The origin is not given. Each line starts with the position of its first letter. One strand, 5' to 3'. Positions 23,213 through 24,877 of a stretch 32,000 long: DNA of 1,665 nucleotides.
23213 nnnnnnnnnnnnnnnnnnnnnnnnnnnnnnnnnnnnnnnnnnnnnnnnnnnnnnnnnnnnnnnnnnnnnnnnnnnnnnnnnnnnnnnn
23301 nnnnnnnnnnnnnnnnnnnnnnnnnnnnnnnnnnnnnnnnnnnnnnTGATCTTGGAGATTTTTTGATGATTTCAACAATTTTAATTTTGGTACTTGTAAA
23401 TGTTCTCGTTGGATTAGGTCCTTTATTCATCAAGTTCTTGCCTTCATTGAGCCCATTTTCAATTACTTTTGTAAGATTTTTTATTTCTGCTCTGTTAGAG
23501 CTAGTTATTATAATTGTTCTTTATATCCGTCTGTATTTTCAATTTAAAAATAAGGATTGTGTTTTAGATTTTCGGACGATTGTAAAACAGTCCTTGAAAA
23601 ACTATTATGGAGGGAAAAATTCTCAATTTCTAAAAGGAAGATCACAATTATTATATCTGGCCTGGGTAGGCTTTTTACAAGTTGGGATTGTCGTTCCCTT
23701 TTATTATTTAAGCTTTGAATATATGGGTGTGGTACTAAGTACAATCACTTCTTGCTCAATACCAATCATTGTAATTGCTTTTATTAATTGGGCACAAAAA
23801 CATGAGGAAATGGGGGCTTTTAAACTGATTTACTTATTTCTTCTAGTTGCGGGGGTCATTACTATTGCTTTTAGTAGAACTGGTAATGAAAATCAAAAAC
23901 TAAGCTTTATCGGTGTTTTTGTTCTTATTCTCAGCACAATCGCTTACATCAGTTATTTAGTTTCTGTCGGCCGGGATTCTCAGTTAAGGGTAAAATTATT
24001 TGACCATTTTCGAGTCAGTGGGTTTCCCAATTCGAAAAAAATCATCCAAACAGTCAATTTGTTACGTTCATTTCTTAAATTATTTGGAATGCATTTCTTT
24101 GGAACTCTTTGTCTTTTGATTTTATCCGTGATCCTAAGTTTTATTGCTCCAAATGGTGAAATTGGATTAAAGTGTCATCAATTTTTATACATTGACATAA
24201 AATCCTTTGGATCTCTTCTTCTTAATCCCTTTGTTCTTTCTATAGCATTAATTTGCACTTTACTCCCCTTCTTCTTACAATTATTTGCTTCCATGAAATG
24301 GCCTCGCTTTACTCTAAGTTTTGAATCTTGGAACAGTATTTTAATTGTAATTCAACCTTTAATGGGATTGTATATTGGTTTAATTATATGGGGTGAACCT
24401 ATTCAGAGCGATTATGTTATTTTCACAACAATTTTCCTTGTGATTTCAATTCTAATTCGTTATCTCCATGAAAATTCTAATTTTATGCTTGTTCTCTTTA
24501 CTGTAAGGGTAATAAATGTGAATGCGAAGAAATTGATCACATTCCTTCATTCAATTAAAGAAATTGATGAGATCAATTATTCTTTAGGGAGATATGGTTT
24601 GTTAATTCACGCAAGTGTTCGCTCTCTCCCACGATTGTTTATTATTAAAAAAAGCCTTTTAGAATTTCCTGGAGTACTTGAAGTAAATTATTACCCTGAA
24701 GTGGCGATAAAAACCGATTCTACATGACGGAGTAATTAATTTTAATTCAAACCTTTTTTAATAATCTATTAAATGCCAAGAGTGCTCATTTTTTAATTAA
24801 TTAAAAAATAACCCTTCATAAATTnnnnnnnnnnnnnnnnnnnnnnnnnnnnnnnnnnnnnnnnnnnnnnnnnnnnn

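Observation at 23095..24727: HTH-less RAM domain protein next to an EamA/DMT transporter carrying its own C-terminal RAM-like domain: possible direct amino-acid gating of an exporter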

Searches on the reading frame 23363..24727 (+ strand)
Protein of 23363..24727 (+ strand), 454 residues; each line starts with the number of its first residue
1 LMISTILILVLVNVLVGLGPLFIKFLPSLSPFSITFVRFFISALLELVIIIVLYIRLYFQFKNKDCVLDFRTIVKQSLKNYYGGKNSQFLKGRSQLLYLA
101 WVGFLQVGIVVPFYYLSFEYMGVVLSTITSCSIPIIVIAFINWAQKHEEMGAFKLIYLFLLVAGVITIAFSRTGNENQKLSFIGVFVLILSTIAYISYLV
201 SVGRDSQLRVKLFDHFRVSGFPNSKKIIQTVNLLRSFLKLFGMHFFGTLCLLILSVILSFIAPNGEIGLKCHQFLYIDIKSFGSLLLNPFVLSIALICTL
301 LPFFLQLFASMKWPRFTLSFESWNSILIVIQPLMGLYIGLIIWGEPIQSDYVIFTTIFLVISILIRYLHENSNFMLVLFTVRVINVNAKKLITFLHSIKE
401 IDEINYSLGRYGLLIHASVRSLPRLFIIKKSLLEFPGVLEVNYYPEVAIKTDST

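Call 3: search_protein_families(library=pfam, proteins=[window:23363-24727:+], max_evalue=1)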
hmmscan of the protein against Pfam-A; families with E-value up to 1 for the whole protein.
window:23363-24727:+ (454 aa): 4 families
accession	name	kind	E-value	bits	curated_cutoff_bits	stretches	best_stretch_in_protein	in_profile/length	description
PF00892.27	EamA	-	2.9e-05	24.8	28.2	2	92-169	58-134/135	EamA-like transporter family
PF11683.13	DUF3278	-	0.034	14.7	26.6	1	152-210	37-95/130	Protein of unknown function (DUF3278)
PF24781.2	FANCA_helical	-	0.09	13.6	28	0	371-407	37-73/82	FANCA helical domain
PF01037.27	AsnC_trans_reg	-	0.1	13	25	1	388-442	11-66/73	Lrp/AsnC ligand binding domain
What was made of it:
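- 23366..24481 (+): Membrane domain of the transporter (residues 1-372 counted from ATG 23366): 10 TM helices with the DMT/EamA fold. The EamA hit is 24.8 bits, below the cut-off of 28.2 (call 3).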

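Call 4: search_protein_families(library=ncbifam, proteins=[window:23363-24727:+], max_evalue=1)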
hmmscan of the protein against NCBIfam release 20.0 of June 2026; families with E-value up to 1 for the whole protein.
window:23363-24727:+ (454 aa): 0 families

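Call 6: find_homologous_proteins(query=window:23363-24724:+, max_evalue=0.001)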
Query window:23363-24724:+ (454 aa): 9 proteins with E <= 0.001 among 8000 candidates.
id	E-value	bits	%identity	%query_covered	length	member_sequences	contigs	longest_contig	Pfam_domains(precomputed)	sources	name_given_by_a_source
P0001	2.8e-284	961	100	100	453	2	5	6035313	-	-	-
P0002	5.2e-247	838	86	100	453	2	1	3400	-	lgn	-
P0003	9.9e-203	692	77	90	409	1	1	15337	-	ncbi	-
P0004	1.9e-126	441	48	98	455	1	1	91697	-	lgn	-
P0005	1.0e-121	425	46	98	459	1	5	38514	PF01037.29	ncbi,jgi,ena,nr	ncbi:MAG: hypothetical protein DRO88_02995 [Promethearchaeia archaeon]|nr:MAG: hypothetical protein 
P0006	1.3e-116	409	46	98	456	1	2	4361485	-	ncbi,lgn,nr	ncbi:MAG: hypothetical protein K9W44_04420 [Candidatus Lokiarchaeota archaeon]|nr:hypothetical prote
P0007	2.8e-110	388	47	86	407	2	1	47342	-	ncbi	-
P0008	1.2e-86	310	37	94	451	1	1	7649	PF01037.29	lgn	-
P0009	1.2e-83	300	37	94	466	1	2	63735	-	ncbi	ncbi:MAG: hypothetical protein ACTSU2_10055 [Promethearchaeota archaeon]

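Call 15: find_encoding_contigs(protein=P0004, flank=4000, max_places=2)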
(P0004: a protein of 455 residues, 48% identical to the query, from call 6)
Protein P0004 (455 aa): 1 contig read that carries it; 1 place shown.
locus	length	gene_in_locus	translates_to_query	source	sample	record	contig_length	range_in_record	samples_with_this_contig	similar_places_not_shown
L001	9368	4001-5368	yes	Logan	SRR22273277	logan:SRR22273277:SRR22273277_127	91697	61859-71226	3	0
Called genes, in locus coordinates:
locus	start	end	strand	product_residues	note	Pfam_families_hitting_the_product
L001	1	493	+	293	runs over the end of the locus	PF02086:MethyltransfD12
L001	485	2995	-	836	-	PF02384:N6_Mtase, PF20473:MmeI_Mtase (weak), PF07669:Eco57I, PF22837:M_Eco57I_C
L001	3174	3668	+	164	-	-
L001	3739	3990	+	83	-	PF01037:AsnC_trans_reg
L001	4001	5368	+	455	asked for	-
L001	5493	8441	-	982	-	PF13229:Beta_helix, PF05048:NosD, PF13229:Beta_helix, PF05048:NosD (weak), PF13229:Beta_helix (weak), PF05048:NosD, PF13229:Beta_helix, PF18884:TSP3_bac (weak)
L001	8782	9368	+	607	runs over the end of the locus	PF13531:SBP_bac_11 (faint), PF12849:PBP_like_2, PF12727:PBP_like, PF12849:PBP_like_2, PF12727:PBP_like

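Call 16: find_encoding_contigs(protein=P0005, flank=4000, max_places=2)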
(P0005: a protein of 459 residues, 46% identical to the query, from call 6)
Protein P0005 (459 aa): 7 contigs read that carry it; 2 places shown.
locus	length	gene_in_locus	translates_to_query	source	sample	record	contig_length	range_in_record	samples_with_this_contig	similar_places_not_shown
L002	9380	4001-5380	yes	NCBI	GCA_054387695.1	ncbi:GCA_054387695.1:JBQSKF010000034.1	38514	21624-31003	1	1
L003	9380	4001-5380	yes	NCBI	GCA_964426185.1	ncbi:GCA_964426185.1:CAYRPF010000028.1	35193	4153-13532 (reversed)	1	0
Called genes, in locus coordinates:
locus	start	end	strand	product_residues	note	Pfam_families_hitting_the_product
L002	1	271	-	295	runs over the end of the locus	PF00106:adh_short, PF13561:adh_short_C2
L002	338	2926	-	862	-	PF02384:N6_Mtase, PF20473:MmeI_Mtase, PF07669:Eco57I, PF22837:M_Eco57I_C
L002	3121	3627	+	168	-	-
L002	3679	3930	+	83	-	PF01037:AsnC_trans_reg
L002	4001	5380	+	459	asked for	PF01037:AsnC_trans_reg (weak)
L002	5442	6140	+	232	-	PF01177:Asp_Glu_race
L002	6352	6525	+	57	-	PF07754:Ribosomal_aS21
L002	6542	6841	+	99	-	PF00736:EF1_GNE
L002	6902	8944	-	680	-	PF02518:HATPase_c, PF13589:HATPase_c_3, PF01119:DNA_mis_repair, PF08676:MutL_C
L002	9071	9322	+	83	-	PF00240:ubiquitin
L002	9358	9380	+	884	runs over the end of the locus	PF07669:Eco57I, PF18135:Type_ISP_C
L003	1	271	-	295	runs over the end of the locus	PF00106:adh_short, PF13561:adh_short_C2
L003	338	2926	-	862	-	PF02384:N6_Mtase, PF20473:MmeI_Mtase, PF07669:Eco57I, PF22837:M_Eco57I_C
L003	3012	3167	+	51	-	-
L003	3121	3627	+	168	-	-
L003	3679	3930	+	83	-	PF01037:AsnC_trans_reg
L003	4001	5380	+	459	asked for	PF01037:AsnC_trans_reg (weak)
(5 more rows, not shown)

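Call 17: find_encoding_contigs(protein=P0006, flank=4000, max_places=2)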
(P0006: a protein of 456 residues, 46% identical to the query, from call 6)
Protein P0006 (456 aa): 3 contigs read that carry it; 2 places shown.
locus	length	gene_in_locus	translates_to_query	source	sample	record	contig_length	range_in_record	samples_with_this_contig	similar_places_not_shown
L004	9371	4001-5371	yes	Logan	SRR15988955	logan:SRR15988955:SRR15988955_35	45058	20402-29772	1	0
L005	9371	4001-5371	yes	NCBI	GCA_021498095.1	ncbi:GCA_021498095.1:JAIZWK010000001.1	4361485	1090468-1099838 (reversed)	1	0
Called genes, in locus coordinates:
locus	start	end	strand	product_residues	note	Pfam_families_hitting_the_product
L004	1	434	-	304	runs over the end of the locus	PF02086:MethyltransfD12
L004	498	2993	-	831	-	PF02384:N6_Mtase, PF20473:MmeI_Mtase, PF07669:Eco57I, PF22837:M_Eco57I_C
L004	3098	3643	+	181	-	-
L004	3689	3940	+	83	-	PF01037:AsnC_trans_reg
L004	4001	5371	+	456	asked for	-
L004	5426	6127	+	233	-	PF01177:Asp_Glu_race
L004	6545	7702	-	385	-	PF27245:AF_0692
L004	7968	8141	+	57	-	PF07754:Ribosomal_aS21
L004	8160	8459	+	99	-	PF00736:EF1_GNE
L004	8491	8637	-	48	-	-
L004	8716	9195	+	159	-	-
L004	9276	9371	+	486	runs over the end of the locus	PF20154:LNT_N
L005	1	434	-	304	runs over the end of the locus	PF02086:MethyltransfD12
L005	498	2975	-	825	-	PF02384:N6_Mtase, PF20473:MmeI_Mtase, PF07669:Eco57I, PF22837:M_Eco57I_C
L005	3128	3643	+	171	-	-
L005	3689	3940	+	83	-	PF01037:AsnC_trans_reg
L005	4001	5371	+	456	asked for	-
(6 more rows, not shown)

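Call 18: find_encoding_contigs(protein=P0009, flank=4000, max_places=2)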
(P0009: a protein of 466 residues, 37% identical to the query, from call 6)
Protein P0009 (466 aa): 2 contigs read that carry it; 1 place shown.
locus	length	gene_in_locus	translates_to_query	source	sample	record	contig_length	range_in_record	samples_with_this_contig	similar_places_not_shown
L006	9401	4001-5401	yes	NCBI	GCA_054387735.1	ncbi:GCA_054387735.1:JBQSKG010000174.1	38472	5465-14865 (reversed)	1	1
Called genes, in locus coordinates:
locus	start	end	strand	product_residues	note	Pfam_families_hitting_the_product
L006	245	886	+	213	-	-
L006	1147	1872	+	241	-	PF00596:Aldolase_II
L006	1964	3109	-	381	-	-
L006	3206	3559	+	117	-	PF01037:AsnC_trans_reg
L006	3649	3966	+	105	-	PF01037:AsnC_trans_reg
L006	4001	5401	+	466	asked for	-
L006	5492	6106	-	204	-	PF00596:Aldolase_II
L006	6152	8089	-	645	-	PF02730:AFOR_N, PF01314:AFOR_C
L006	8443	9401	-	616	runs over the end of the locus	PF13522:GATase_6, PF13537:GATase_7, PF01380:SIS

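Call 19: find_encoding_contigs(protein=P0008, flank=4000, max_places=2)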
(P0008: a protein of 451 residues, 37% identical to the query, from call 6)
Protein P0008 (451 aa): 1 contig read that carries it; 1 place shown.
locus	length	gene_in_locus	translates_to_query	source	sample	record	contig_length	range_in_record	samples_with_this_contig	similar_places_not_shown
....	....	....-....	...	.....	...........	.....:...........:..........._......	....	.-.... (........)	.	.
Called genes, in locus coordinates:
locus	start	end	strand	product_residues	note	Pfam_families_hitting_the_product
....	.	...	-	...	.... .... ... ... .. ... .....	?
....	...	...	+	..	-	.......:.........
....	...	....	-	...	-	-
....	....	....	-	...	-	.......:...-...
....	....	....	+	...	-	-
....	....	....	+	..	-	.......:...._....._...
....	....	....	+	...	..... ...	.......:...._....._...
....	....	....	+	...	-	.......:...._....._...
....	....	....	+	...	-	-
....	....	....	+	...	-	?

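Call 20: find_encoding_contigs(protein=P0007, flank=4000, max_places=2)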
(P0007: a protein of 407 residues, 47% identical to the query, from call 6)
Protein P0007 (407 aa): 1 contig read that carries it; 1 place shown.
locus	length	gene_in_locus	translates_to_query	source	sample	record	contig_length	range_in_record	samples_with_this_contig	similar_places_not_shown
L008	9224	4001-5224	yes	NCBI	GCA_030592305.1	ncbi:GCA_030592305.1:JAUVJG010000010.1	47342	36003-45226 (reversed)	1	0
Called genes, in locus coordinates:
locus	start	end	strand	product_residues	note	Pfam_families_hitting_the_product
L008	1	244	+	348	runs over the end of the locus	PF02086:MethyltransfD12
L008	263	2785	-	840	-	PF02384:N6_Mtase, PF20473:MmeI_Mtase (weak), PF07669:Eco57I, PF22837:M_Eco57I_C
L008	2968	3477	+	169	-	-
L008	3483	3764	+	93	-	PF01037:AsnC_trans_reg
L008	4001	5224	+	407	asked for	-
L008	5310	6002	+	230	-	PF01177:Asp_Glu_race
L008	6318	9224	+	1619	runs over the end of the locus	PF00801:PKD (faint)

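Call 26: predict_structure(alignment_id=A1)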
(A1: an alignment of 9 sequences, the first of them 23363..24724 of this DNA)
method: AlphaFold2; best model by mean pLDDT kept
length: 454 residues; sequences in the alignment: 9
mean_pLDDT: 84.6   pTM: 0.81
mean pLDDT of the five models: 84.6, 81.7, 80.6, 76.7, 67.6
residues with pLDDT >= 90: 181; 70-90: 221; 50-70: 46; < 50: 6
segments of 3 or more residues with pLDDT < 50: 449-454
pLDDT, mean of each block of 10 residues (from residue 1): 85 92 91 95 94 92 75 89 81 87 95 93 90 88 76 85 88 64 90 92 68 64 74 90 96 95 91 93 90 92 87 73 84 92 87 92 87 80 80 79 69 77 82 89 71 38
secondary structure, 60 per line:
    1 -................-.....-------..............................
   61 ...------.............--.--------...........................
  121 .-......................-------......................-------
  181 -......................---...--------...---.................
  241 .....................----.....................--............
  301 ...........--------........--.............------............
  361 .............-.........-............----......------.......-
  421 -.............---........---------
elements in order: H2-17 H19-23 H31-63 H70-82 H95-121 H123-144 H152-173 H182-203 H224-261 H266-286 H289-311 H320-327 H330-342 H349-373 E375-383 H385-396 E401-406 E413-419 H422-434 E438-445
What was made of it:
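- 23366..24481 (+): AF2 gives pLDDT 84.6 and pTM 0.81 (call 26).
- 24458..24472 (+): Conserved junction motif R-Y-L-H-E at the cytoplasmic end of TM10, running into strand beta1 of the tail about five residues later with no flexible linker. In the AF2 model, helix 349-373 is followed directly by strand 375-383 (call 26).
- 24482..24727 (+): C-terminal cytoplasmic RAM-like domain of the transporter (about residues 373-445, then a short disordered end and the TGA stop). Predicted topology is beta-alpha-beta-beta-alpha-beta (call 26).
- Checked: Tail as RAM, fold evidence: the tail is predicted as beta-alpha-beta-beta-alpha-beta (call 26).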

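Call 29: fold_search(model_id=the predicted structure, library=pdb)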
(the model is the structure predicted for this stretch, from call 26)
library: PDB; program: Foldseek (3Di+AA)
matches with E <= 10: 904; with E <= 0.001: 1
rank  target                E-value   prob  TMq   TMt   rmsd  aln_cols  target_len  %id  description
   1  7paf_A                5.5e-04  1.00  0.46  0.70   5.6       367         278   14  Streptococcus pneumoniae choline importer LicB in lipid nanodiscs (released 2022-03-16)
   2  2cyy                  1.7e-03  1.00  0.17  0.50  10.8       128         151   17  Crystal structure of PH1519 from Pyrococcus horikosii OT3 (released 2006-09-19)
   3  9gsl_A                2.5e-03  1.00  0.46  0.65   6.5       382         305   11  Cryo-EM structure of human SLC35B1 in inward facing conformation (released 2025-05-21)
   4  9grz                  2.6e-03  1.00  0.45  0.64   6.6       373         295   13  Cryo-EM structure of human SLC35B1 with AMP-PNP (released 2025-05-21)
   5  1ri7                  3.2e-03  1.00  0.17  0.52   3.3        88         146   18  crystal structure of a protein in the LRP/ASNC family from the hyperthermophilic archaeon Pyrococcus sp. OT3 (released 2004-03-09)
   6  9w4w                  3.8e-03  1.00  0.17  0.49  10.6       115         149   15  Structure of transcription factor in complex with L-Ile (released 2026-03-25)
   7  9w4v_A                4.6e-03  1.00  0.17  0.49  10.5       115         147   15  Structure of transcription factor in complex with D-allo-Ile (released 2026-03-25)
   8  2e1c_MODEL_1_A        4.8e-03  1.00  0.17  0.51   3.3        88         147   18  Structure of Putative HTH-type transcriptional regulator PH1519/DNA Complex (released 2007-12-04)
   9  9s36_A                4.8e-03  1.00  0.46  0.63   7.4       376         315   11  Cryo-EM structure of Candida albicans Vrg4 bound to an inhibitory nanobody and GDP-Mannose. (released 2025-09-03)
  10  7fby                  5.2e-03  1.00  0.17  0.47  10.5       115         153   15  Crystal Structure of PH0140 from Pyrococcus horikosii OT3 (released 2022-07-20)
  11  2znz_C                5.7e-03  1.00  0.16  0.49   3.3        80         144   19  Crystal structure of FFRP (released 2009-03-17)
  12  7b0k                  6.2e-03  1.00  0.36  0.61   9.7       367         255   13  Streptococcus pneumoniae LicB bound to choline (released 2022-03-16)
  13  2gqq_B                1.0e-02  1.00  0.16  0.44   4.2        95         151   20  Crystal Structure of E. coli Leucine-responsive regulatory protein (Lrp) (released 2007-03-06)
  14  6i1r_A                1.0e-02  1.00  0.38  0.52   8.5       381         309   10  Crystal structure of CMP bound CST in an outward facing conformation (released 2019-06-05)
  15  2dbb_A                1.1e-02  1.00  0.16  0.47   3.0        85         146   13  Crystal structure of PH0061 (released 2006-06-15)
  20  5i20_B                1.9e-02  1.00  0.40  0.59   7.4       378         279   13  Crystal structure of protein (released 2016-06-01)
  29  5i20_E                2.6e-02  1.00  0.40  0.57   7.6       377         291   12  Crystal structure of protein (released 2016-06-01)
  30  2e1a_A                2.9e-02  1.00  0.16  0.85   1.6        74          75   14  crystal structure of FFRP-DM1 (released 2007-09-18)
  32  2djw_A                3.5e-02  1.00  0.15  0.80   1.6        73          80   14  Crystal structure of TTHA0845 from Thermus thermophilus HB8 (released 2006-09-12)
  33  2zbc_A                4.4e-02  1.00  0.15  0.79   1.5        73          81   15  Crystal structure of STS042, a stand-alone RAM module protein, from hyperthermophilic archaeon Sulfolobus tokodaii str (released 2008-03-11)
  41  2djw_H                7.4e-02  1.00  0.15  0.80   1.7        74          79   14  Crystal structure of TTHA0845 from Thermus thermophilus HB8 (released 2006-09-12)
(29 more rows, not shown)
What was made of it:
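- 23366..24481 (+): Foldseek matches LicB 7paf (E 5.5e-4, TMt 0.70), SLC35B1, Vrg4, CST, YddG 5i20 and TPT (call 29).
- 24482..24727 (+): TM-score is 0.85 / rmsd 1.6 A to DM1, 0.80 to TTHA0845 and 0.79 to STS042 (call 29).
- On DMT superfamily / EamA (PF00892): Foldseek prob 1.0 to LicB, SLC35B1, Vrg4, CST, YddG and TPT, with TMt up to 0.70 (call 29).
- Checked: Its AF2 model (pLDDT 84.6, pTM 0.81, call 26) matches solved DMT transporters LicB, SLC35B1, Vrg4, CST, YddG and TPT (call 29). It superposes on the stand-alone RAM proteins DM1 2e1a (TM 0.85, rmsd 1.6 A), TTHA0845 and STS042 (call 29).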

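Call 38: search_protein_families(library=pfam, proteins=[L002:5442-6140:+, L002:3121-3627:+], max_evalue=0.001)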
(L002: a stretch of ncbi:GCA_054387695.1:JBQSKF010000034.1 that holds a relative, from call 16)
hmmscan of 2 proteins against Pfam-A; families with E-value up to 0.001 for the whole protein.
L002:5442-6140:+ (232 aa): 1 family
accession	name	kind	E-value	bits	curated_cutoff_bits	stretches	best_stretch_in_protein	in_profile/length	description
PF01177.27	Asp_Glu_race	-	2.9e-36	125.7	31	1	7-225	1-210/211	Asp/Glu/Hydantoin racemase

L002:3121-3627:+ (168 aa): 0 families

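Call 39: search_protein_representatives(alignment_id=A1)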
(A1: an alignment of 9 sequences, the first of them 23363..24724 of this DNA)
Query: 9 sequences, 454 profile positions. Proteins with E-value up to 0.001 (for the whole library): 72; up to 1e-10: 63; up to 1e-30: 37. The best 72 are listed.
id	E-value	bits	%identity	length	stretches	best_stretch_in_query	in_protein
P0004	1.8e-208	709.5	-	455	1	1-453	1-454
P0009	2.7e-189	646.3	-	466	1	1-453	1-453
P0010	1.4e-125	436.3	-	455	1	4-445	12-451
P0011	9.2e-123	427.0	-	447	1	14-447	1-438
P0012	4.5e-118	411.5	-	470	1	3-450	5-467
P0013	5.0e-113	394.9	-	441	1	1-445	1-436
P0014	6.4e-106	371.5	-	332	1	120-447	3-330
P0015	5.8e-104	365.0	-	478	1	1-442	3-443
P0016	1.8e-92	327.1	-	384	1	3-365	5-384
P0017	8.0e-92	325.0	-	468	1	2-443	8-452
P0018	4.7e-88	312.6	-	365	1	108-451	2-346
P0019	6.9e-88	312.0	-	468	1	1-446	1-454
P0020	1.1e-86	308.1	-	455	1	1-444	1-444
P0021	1.2e-82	294.8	-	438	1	15-452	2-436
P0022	6.7e-78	279.1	-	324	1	129-448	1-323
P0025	3.6e-60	220.6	-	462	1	16-443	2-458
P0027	1.9e-55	205.1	-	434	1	4-448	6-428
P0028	2.4e-51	191.6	-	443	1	1-417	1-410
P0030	1.9e-47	178.7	-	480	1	7-445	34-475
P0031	4.9e-44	167.5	-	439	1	1-423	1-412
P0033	4.0e-41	157.9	-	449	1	7-435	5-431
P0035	2.4e-39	152.0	-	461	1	1-442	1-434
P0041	1.1e-32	130.0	-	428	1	1-446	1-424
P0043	1.4e-31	126.4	-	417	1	9-440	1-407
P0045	1.1e-30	123.4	-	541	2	1-437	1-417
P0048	2.5e-29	119.0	-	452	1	7-431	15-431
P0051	1.4e-26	109.9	-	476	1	3-439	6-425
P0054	2.4e-24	102.5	-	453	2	1-383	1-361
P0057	2.8e-22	95.7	-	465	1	1-437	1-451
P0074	2.1e-08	50.0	-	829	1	29-363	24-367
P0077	2.0e-07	46.8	-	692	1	5-361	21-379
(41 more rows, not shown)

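Call 41: search_protein_families(library=pfam, alignment_id=A4, max_evalue=0.01)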
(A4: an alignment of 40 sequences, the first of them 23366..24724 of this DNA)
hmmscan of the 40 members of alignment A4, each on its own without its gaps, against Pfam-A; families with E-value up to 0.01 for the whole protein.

A. member 1, window:23366-24724:+ (453 aa): 1 family
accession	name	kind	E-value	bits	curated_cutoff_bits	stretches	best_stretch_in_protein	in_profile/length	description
PF00892.27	EamA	-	2.9e-05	24.8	28.2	2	91-168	58-134/135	EamA-like transporter family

B. families by the number of members that match (of 40 scanned): 5 families
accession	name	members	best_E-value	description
PF01037.27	AsnC_trans_reg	29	2.8e-16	Lrp/AsnC ligand binding domain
PF00892.27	EamA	22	3e-11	EamA-like transporter family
PF22482.2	AsnC_trans_reg_3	3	0.003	PF0864 C-terminal dimeric alpha+beta barrel domain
PF03712.20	Cu2_monoox_C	1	0.005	Copper type II ascorbate-dependent monooxygenase, C-terminal domain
PF18527.6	STT3_PglB_C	1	0.009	STT3/PglB C-terminal beta-barrel domain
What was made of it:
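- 23366..24481 (+): 22 of 40 family members hit EamA, best E 3e-11 (call 41).
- On DMT superfamily / EamA (PF00892): 22 of 40 relatives match at E<=0.01, best 3e-11 (call 41).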
